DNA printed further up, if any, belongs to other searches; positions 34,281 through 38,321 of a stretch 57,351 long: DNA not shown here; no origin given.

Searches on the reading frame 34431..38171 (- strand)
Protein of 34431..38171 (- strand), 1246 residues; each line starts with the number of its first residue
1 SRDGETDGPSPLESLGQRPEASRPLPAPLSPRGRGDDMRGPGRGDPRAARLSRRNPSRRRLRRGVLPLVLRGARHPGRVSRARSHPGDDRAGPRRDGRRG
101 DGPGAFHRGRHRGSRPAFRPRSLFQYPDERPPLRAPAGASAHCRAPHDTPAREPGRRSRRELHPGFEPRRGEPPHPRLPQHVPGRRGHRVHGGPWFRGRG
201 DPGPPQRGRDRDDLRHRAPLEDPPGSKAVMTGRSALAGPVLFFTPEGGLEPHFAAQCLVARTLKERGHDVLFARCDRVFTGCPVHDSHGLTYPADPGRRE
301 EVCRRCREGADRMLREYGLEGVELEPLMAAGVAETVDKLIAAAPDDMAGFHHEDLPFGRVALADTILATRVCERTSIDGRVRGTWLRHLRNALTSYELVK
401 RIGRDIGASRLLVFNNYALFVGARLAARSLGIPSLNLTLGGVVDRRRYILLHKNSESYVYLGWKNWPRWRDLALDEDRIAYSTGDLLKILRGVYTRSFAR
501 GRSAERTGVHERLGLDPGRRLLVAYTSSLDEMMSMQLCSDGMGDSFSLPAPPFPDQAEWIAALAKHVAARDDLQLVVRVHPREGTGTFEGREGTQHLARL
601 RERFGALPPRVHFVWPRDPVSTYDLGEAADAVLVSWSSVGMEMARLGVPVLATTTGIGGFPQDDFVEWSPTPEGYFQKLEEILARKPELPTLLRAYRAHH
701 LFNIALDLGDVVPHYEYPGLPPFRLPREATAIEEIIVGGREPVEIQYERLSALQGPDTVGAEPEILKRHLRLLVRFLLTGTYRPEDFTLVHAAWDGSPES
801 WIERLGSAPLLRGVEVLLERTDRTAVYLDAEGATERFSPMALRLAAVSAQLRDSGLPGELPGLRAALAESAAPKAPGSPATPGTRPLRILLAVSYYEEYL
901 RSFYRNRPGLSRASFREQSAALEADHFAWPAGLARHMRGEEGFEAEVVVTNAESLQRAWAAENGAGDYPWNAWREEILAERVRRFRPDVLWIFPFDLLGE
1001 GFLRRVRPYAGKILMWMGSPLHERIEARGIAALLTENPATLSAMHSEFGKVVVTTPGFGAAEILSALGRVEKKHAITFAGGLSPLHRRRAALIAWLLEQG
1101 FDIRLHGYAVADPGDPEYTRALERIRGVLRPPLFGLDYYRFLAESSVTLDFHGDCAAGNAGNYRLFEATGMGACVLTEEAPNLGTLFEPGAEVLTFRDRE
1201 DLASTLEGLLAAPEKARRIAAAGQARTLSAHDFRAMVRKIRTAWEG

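Call 43: search_protein_families(library=pfam, proteins=[window:34431-38171:-], max_evalue=0.001)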
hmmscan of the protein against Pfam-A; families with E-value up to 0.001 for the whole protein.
window:34431-38171:- (1246 aa): 1 family
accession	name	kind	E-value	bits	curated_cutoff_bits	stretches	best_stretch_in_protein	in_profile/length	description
PF13524.12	Glyco_trans_1_2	-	5.6e-26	91.6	25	1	1090-1240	3-142/144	Glycosyl transferase-like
